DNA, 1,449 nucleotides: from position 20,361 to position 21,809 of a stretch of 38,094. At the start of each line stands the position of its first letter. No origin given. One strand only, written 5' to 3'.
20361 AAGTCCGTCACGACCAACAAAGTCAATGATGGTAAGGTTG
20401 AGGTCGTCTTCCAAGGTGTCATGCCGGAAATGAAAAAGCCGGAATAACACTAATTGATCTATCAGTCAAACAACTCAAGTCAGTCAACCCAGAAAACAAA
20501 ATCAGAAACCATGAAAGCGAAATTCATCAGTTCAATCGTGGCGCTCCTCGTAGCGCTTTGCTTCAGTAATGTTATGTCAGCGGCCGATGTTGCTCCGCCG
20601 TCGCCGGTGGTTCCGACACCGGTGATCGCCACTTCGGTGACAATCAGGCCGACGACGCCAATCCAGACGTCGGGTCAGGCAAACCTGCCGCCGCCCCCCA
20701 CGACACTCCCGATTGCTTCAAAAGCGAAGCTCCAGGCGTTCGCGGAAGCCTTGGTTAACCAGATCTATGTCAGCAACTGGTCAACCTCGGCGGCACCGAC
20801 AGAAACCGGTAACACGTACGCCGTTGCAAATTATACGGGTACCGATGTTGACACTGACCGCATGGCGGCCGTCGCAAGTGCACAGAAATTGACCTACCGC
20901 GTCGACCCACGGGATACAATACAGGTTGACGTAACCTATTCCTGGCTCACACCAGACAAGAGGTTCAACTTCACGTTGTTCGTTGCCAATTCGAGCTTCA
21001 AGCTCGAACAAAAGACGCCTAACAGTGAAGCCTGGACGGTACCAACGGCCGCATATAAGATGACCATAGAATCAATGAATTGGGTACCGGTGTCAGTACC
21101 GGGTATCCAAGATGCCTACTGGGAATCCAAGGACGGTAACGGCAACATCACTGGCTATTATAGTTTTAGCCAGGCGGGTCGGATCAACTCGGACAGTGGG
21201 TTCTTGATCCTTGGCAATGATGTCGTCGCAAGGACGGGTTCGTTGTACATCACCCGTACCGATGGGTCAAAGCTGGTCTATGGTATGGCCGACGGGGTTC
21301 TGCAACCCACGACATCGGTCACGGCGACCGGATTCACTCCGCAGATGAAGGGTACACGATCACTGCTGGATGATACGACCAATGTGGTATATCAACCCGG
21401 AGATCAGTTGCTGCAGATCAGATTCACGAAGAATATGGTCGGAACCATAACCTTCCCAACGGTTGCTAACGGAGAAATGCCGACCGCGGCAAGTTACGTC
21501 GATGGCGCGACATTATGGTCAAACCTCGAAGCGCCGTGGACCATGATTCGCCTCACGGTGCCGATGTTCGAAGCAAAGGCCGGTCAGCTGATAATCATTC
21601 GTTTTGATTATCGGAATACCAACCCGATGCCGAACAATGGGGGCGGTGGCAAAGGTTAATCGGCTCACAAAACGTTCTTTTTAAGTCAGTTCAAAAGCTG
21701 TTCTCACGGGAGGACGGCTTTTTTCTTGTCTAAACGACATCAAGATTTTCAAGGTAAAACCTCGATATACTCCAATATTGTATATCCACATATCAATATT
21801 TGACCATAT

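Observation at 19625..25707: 6-kb accessory island splits fusA from tuf inside the str operon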

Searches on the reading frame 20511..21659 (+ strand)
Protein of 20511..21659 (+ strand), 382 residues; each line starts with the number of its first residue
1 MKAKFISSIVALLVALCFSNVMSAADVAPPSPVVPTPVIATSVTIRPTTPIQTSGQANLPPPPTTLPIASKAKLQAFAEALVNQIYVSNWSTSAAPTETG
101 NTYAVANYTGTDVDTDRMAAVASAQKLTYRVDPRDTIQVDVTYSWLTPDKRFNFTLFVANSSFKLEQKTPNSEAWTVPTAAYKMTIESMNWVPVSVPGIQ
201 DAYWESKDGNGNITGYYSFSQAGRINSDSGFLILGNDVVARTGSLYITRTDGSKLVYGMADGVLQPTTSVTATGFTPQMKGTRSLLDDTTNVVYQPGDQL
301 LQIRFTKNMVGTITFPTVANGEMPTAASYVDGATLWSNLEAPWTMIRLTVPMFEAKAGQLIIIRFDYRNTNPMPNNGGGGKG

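Call 5: search_protein_families(library=pfam, proteins=[window:20511-21659:+], max_evalue=0.1)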
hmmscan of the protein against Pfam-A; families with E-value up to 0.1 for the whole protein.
window:20511-21659:+ (382 aa): 0 families

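Call 6: search_protein_families(library=ncbifam, proteins=[window:20511-21659:+], max_evalue=0.1)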
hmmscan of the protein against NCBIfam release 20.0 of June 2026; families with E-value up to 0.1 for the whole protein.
window:20511-21659:+ (382 aa): 0 families

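Call 14: find_homologous_proteins(query=window:20511-21659:+, max_evalue=0.001)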
Query window:20511-21659:+ (382 aa): 1 proteins with E <= 0.001 among 7247 candidates.
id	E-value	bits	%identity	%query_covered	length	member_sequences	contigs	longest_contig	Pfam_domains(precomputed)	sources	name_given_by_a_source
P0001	1.6e-92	328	45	99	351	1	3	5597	-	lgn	-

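Call 15: find_encoding_contigs(protein=P0001, flank=10000, max_places=6)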
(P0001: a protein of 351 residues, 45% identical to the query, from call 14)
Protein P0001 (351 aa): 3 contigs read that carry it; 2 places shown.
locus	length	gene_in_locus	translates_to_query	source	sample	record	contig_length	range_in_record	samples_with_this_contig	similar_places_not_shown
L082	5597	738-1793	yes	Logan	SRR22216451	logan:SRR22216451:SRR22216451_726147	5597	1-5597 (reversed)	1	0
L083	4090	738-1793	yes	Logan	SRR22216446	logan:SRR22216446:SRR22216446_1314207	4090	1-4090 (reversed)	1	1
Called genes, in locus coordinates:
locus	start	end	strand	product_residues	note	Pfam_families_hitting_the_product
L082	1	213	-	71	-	?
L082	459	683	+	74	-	-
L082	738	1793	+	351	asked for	-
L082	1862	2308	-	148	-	-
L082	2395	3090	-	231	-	-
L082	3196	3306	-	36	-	-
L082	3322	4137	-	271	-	PF00181:Ribosomal_L2_N, PF03947:Ribosomal_L2_C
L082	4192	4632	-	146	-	PF00276:Ribosomal_L23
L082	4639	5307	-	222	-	PF00573:Ribosomal_L4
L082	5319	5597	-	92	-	?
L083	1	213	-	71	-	?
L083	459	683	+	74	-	-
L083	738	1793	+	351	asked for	-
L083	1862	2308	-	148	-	-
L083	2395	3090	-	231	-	-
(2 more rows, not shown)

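Call 19: search_protein_families(library=pfam, proteins=[L082:1-213:-, L082:459-683:+, L082:1862-2308:-, L082:2395-3090:-, L082:3196-3306:-], max_evalue=0.1)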
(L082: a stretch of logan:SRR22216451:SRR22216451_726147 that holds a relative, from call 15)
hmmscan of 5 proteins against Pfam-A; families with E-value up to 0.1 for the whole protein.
L082:1-213:- (71 aa): 1 family
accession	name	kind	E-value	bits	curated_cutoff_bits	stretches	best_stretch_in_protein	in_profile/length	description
PF00203.26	Ribosomal_S19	-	1.6e-24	85.9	27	1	3-71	1-70/81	Ribosomal protein S19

L082:459-683:+ (74 aa): 0 families

L082:1862-2308:- (148 aa): 1 family
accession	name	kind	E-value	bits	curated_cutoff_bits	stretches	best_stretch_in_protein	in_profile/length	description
PF12680.13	SnoaL_2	-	0.0012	19.9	27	1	49-115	33-101/102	SnoaL-like domain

L082:2395-3090:- (231 aa): 0 families

L082:3196-3306:- (36 aa): 0 families

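Call 43: search_protein_families(library=padloc, proteins=[window:20511-21659:+], max_evalue=0.01)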
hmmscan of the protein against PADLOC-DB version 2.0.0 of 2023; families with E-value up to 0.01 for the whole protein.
window:20511-21659:+ (382 aa): 0 families

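Call 44: search_protein_families(library=phrogs, proteins=[window:20511-21659:+], max_evalue=0.01)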
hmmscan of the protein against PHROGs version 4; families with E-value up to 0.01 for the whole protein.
window:20511-21659:+ (382 aa): 0 families

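Call 53: search_protein_representatives(alignment_id=A1)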
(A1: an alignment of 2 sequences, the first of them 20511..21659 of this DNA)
Query: 2 sequences, 385 profile positions. Proteins with E-value up to 0.001 (for the whole library): 44; up to 1e-10: 31; up to 1e-30: 16. The best 44 are listed.
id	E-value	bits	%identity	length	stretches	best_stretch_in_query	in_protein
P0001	2.0e-202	688.6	-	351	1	1-383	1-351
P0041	4.5e-62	226.6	-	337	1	62-383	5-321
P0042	7.8e-51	189.6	-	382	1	10-383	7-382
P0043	1.5e-48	182.0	-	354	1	45-383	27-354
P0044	8.9e-48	179.5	-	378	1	27-384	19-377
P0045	1.3e-47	179.0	-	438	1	54-371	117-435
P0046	1.2e-46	175.8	-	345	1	57-384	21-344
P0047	4.0e-44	167.5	-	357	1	49-384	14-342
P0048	5.2e-43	163.8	-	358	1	50-383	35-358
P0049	1.2e-41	159.3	-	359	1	57-383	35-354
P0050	1.5e-41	159.0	-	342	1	50-382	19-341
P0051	1.9e-38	148.8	-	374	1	6-381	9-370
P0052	2.1e-37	145.3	-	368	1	44-382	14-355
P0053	9.3e-36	140.0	-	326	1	43-382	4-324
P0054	2.9e-33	131.7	-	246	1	146-383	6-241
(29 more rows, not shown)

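Call 56: find_encoding_contigs(protein=P0041, flank=6000, max_places=3)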
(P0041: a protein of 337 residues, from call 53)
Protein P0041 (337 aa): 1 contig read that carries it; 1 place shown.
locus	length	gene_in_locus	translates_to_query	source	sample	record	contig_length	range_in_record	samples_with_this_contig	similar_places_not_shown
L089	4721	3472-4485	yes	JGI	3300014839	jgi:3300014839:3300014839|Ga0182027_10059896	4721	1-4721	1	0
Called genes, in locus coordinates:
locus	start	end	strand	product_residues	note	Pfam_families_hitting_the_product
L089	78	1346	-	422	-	PF01168:Ala_racemase_N, PF00842:Ala_racemase_C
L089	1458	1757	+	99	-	-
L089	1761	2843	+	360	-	-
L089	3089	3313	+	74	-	-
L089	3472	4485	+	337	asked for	-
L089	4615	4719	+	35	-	?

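Call 59: find_related_loci(query=A5, collection=metagenome_contigs, flank=6000)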
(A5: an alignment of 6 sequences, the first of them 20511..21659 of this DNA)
Query A5 (382 aa) in metagenome_contigs; peptide patterns used: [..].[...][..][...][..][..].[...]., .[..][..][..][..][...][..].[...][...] (x = any residue, [..] = any of these).
231 stretches matched a pattern; 3 encode a relative of the query (tblastn E <= 1e-3); 2 distinct loci.
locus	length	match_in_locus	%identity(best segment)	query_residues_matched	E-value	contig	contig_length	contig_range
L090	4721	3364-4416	33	1-374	1e-59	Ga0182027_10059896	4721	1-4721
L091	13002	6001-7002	35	49-380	7e-50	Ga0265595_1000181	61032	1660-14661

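Call 63: search_protein_families(library=pfam, proteins=[L091:1190-3898:+, L091:4123-5373:-, L091:5409-5813:+, L091:5651-5860:+, L091:8133-9113:-, L091:9466-10485:+, L091:10530-12842:-, L089:1761-2843:+, L082:2395-3090:-], max_evalue=0.01)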
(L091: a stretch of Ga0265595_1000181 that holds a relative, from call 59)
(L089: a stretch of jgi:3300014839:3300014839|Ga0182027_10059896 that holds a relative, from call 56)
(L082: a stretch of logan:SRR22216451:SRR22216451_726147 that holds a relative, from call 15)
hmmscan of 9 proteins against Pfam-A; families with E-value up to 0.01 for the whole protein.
L091:1190-3898:+ (902 aa): 24 families
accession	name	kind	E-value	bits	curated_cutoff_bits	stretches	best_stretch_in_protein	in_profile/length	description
PF07724.20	AAA_2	-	2.2e-71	239.7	27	1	601-776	1-166/166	AAA domain (Cdc48 subfamily)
PF17871.7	AAA_lid_9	-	5.1e-34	116.7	22.8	1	344-446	1-103/104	AAA lid domain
PF00004.35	AAA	-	3.3e-25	89.5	21.2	2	205-337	2-125/131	ATPase family associated with various cellular activities (AAA)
PF10431.15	ClpB_D2-small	-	3.1e-24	85.3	21.9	1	782-862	1-81/81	C-terminal, D2-small domain, of ClpB protein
PF02861.25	Clp_N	-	8.7e-17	61.5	20.7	2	18-57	1-40/53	Clp amino terminal domain, pathogenicity island component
PF07728.20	AAA_5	-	1.4e-16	61.2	22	1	606-726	2-124/139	AAA domain (dynein-related subfamily)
PF13191.12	AAA_16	-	2.8e-10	41.4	32.6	1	182-228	2-51/167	AAA ATPase domain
PF13401.12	AAA_22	-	1.1e-09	39.1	27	2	200-290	4-97/130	AAA domain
PF00158.32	Sigma54_activat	-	5.7e-09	36.3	20.2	1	605-723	24-141/168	Sigma-54 interaction domain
PF20720.3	nSTAND3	-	1.6e-06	28.3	27.2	0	200-227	16-43/155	Novel STAND NTPase 3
PF01637.24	ATPase_2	-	3.2e-06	27.6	33.2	0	185-291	4-128/225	ATPase domain predominantly from Archaea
PF05621.17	TniB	-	6.6e-06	26.1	22.4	1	229-341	76-185/189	Bacterial TniB protein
PF13173.12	AAA_14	-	1.5e-05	25.4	27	0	205-287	6-76/129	AAA domain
PF05729.18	NACHT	-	2.8e-05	24.4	26.7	1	205-232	4-31/167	NACHT domain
PF01695.23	IstB_IS21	-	4.9e-05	23.4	24.1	0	199-223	90-114/238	IstB-like ATP binding protein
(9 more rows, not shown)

L091:4123-5373:- (416 aa): 2 families
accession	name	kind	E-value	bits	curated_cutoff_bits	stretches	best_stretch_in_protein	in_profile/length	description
PF01168.26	Ala_racemase_N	-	5.8e-43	147.6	24.1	1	23-271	1-219/220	Alanine racemase, N-terminal domain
PF00842.27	Ala_racemase_C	-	1.1e-31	109.6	25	1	285-413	1-126/127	Alanine racemase, C-terminal domain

L091:5409-5813:+ (134 aa): 0 families

L091:5651-5860:+ (69 aa): 0 families

L091:8133-9113:- (326 aa): 6 families
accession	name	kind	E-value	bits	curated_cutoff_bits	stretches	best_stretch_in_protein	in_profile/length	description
PF01715.23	IPPT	-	5.2e-61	206.8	23.6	1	42-307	1-243/243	IPP transferase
PF01745.22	IPT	-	7.3e-09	35.8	20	1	10-63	4-57/233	Isopentenyl transferase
PF13671.12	AAA_33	-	0.002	18.9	27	0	10-80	2-76/143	AAA domain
PF13238.12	AAA_18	-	0.0024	18.8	29.4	0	203-243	86-124/128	AAA domain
PF20720.3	nSTAND3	-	0.0025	18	27.2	1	3-34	13-44/155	Novel STAND NTPase 3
PF02283.22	CobU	-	0.0052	16.8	27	0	11-115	2-92/168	Cobinamide kinase / cobinamide phosphate guanyltransferase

L091:9466-10485:+ (339 aa): 4 families
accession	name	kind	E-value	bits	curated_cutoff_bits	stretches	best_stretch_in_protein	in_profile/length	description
PF17762.8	HTH_ParB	-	3.8e-32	110.9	22.6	1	114-213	1-99/102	ParB HTH domain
PF02195.25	ParB_N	-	3e-28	98.2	26.3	1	12-112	5-95/95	ParB N-terminal domain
PF23552.2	ParB_C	-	1.8e-06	27.7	23.8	1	227-275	2-49/50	ParB dimerisation domain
PF08535.16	KorB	-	0.00045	20.5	22.3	1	133-174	3-44/89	KorB domain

L091:10530-12842:- (770 aa): 6 families
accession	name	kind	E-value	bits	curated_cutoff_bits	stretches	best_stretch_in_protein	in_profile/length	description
PF01131.25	Topoisom_bac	-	2e-124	416.2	35.1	1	134-532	2-409/411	DNA topoisomerase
PF13368.11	Toprim_C_rpt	-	7.6e-28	96.6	22.3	2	710-761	1-52/57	Topoisomerase C-terminal repeat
PF01751.28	Toprim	-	1.4e-23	83.3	23.1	1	3-118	2-95/96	Toprim domain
PF01396.24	Zn_ribbon_Top1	-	7.2e-13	48.5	32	1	564-592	3-31/39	Topoisomerase DNA binding C4 zinc finger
PF00935.25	Ribosomal_L44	-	0.00065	20.5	25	1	522-582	18-73/76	Ribosomal protein L44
PF13662.12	Toprim_4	-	0.00092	19.8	25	1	57-97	39-74/85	Toprim domain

L089:1761-2843:+ (360 aa): 0 families

L082:2395-3090:- (231 aa): 0 families

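Call 68: search_solved_structures(query=A4, max_evalue=1)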
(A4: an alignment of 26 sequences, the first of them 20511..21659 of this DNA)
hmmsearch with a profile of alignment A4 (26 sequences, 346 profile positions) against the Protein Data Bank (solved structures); distinct sequences matched with E-value up to 1: 0.

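Call 69: predict_structure(alignment_id=A4)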
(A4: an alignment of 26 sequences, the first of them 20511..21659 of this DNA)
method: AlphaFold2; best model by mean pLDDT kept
length: 382 residues; sequences in the alignment: 26
mean_pLDDT: 87.6   pTM: 0.66
mean pLDDT of the five models: 87.6, 86.6, 86.1, 85.8, 84.9
residues with pLDDT >= 90: 274; 70-90: 42; 50-70: 47; < 50: 19
segments of 3 or more residues with pLDDT < 50: 1-3, 22-27, 51-53, 380-382
pLDDT, mean of each block of 10 residues (from residue 1): 55 61 49 56 54 66 97 97 97 84 95 94 96 96 97 97 96 94 96 97 96 96 97 95 97 96 93 85 96 94 97 83 90 97 92 96 94 70 43
secondary structure, 60 per line:
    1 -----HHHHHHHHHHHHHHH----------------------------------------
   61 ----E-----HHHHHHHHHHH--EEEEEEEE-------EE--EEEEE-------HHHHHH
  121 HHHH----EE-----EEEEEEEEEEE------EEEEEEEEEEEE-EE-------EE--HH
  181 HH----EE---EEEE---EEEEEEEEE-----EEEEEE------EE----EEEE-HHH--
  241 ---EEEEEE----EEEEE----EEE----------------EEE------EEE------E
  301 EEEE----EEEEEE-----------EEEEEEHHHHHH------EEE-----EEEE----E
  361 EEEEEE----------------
elements in order: H6-20 H71-81 E84-91 E103-107 H115-124 E136-146 E153-164 H179-182 E192-195 E199-207 E213-218 E231-234 E244-249 E254-258 E263-265 E282-284 E291-293 E300-304 E309-314 E326-331 H332-337 E344-346 E352-355 E360-366

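Call 71: fold_search(model_id=the predicted structure, library=pdb)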
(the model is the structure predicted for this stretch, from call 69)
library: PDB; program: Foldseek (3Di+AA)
matches with E <= 10: 635; with E <= 0.001: 0
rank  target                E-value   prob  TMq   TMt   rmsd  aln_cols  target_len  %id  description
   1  9qc8_D                6.2e-03  0.11  0.10  0.08  23.1       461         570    8  BoNT-NTNH-HA70 complex from Clostridium botulinum Serotype B1 (released 2025-09-10)
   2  2zs6_B                1.3e-02  0.12  0.11  0.11  23.5       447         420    7  HA3 subcomponent of botulinum type C progenitor toxin (released 2008-09-16)
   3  7zlv_h                1.7e-02  0.20  0.12  0.10  26.3       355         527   10  Tail tip of siphophage T5 : central fibre protein pb4 (released 2023-02-08)
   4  8cem_E                1.7e-02  0.13  0.10  0.07  21.9       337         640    9  Structure of bovine native C3, re-refinement (released 2023-04-05)
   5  2a74_A                2.3e-02  0.16  0.11  0.08  31.0       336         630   10  Human Complement Component C3c (released 2005-09-27)
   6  9sv8_B                2.7e-02  0.10  0.10  0.06  22.5       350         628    8  Herpes simplex virus 2 delta28-73 glycoprotein C ectodomain in complex with C3b (released 2025-12-10)
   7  8uin_G                2.9e-02  0.15  0.12  0.08  29.6       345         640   10  Structure of the C3bBb-albicin complex (released 2024-05-08)
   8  3t4a_A                3.2e-02  0.13  0.11  0.07  30.9       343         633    9  Structure of a truncated form of Staphylococcal Complement Inhibitor B bound to human C3c at 3.4 Angstrom resolution (released 2011-11-23)
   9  2qki_D                3.4e-02  0.15  0.12  0.08  25.1       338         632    8  Human C3c in complex with the inhibitor compstatin (released 2007-08-14)
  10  8uin_A                4.0e-02  0.14  0.13  0.08  30.1       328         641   10  Structure of the C3bBb-albicin complex (released 2024-05-08)
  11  6z0k                  4.5e-02  0.20  0.11  0.09  18.5       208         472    4  Crystal structure of laccase from Pediococcus acidilactici Pp5930 (Hepes pH 7.5) (released 2021-03-10)
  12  8cem_F                6.3e-02  0.13  0.11  0.07  23.2       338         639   10  Structure of bovine native C3, re-refinement (released 2023-04-05)
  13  7zn2_f                6.6e-02  0.12  0.12  0.08  18.5       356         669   10  Tail tip of siphophage T5 : full complex after interaction with its bacterial receptor FhuA (released 2023-02-08)
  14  3g6j_A                6.6e-02  0.11  0.12  0.08  25.1       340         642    8  C3b in complex with a C3b specific Fab (released 2009-03-10)
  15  2win_A                7.4e-02  0.10  0.11  0.07  25.9       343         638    7  C3 convertase (C3bBb) stabilized by SCIN (released 2009-06-09)
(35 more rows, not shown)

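Call 74: search_dna_similar(query=window:20511-21659:+, collection=phages, mode=protein, max_evalue=0.001, max_rows=10)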
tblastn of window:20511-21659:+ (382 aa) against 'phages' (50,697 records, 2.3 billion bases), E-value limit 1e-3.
No match.

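Call 75: fold_search(model_id=the predicted structure, library=viral)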
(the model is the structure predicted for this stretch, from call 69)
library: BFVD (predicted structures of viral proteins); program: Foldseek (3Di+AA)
matches with E <= 10: 572; with E <= 0.001: 1
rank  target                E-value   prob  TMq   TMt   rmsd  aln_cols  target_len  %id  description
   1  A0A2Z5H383            4.3e-04  0.44  0.12  0.06  30.1       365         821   12  Putative tail fiber protein [Escherichia phage Halfdan]
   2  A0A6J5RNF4            1.6e-03  0.57  0.15  0.09  26.3       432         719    8  Ig-like domain-containing protein [uncultured Caudovirales phage]
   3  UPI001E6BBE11         3.7e-03  0.23  0.13  0.12  34.4       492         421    8  (no name look-up for this kind of identifier)
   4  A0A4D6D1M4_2          6.8e-03  0.16  0.09  0.06  23.5       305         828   13  (no name in the UniProt tables at hand)
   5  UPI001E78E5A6         1.3e-02  0.16  0.14  0.09  23.9       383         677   11  (no name look-up for this kind of identifier)
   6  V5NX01                2.0e-02  0.10  0.12  0.09  26.4       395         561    9  Hypothetical V-set protein [Chelonid alphaherpesvirus 5]
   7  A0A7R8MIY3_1          2.7e-02  0.08  0.09  0.05  25.9       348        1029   12  (no name in the UniProt tables at hand)
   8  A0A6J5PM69            2.8e-02  0.23  0.13  0.12  21.3       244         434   12  Uncharacterized protein [uncultured Caudovirales phage]
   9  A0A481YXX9            2.8e-02  0.20  0.13  0.06  19.2       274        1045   10  Uncharacterized protein [Marseillevirus LCMAC201]
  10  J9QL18                3.4e-02  0.15  0.11  0.04  26.4       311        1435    8  Putative tail protein pb4 [Pectobacterium phage My1]
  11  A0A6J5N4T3            3.5e-02  0.21  0.15  0.05  22.0       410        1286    8  Tip attachment protein J [uncultured Caudovirales phage]
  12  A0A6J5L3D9            4.0e-02  0.11  0.11  0.14  22.7       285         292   12  Uncharacterized protein [uncultured Caudovirales phage]
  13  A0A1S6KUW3            4.2e-02  0.06  0.08  0.05  26.3       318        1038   14  Tail protein [Providencia phage vB_PreS_PR1]
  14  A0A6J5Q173            4.9e-02  0.06  0.10  0.09  20.6       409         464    9  Uncharacterized protein [uncultured Caudovirales phage]
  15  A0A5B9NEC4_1          5.2e-02  0.10  0.11  0.05  25.5       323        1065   12  Tail fiber protein [Klebsiella phage KPN4]
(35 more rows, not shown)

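Call 92: find_encoding_contigs(protein=P0043, flank=5000, max_places=2)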
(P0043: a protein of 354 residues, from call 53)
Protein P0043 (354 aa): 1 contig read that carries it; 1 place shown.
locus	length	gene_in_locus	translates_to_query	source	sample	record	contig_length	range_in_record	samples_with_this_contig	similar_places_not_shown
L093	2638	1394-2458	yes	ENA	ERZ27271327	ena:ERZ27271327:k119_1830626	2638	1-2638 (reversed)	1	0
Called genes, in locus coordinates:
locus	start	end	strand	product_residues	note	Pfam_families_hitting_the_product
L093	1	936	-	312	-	?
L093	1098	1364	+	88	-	-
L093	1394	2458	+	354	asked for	-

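Call 93: find_encoding_contigs(protein=P0046, flank=5000, max_places=2)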
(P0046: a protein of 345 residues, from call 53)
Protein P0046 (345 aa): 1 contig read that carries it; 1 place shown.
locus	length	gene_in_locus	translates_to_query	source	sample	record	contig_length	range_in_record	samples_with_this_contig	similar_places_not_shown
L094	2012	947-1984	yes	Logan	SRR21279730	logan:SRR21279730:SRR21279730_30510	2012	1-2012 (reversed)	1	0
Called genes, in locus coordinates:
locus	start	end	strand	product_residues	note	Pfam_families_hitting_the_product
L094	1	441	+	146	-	?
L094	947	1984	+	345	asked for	-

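Call 94: find_encoding_contigs(protein=P0051, flank=5000, max_places=2)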
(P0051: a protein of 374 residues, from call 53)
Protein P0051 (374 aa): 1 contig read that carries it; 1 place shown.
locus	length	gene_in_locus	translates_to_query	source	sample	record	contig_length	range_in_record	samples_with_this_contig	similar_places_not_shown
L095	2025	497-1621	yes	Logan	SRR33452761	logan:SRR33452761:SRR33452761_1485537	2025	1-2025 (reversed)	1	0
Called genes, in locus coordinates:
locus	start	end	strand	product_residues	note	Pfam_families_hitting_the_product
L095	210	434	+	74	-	-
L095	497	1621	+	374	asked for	-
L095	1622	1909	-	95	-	PF01715:IPPT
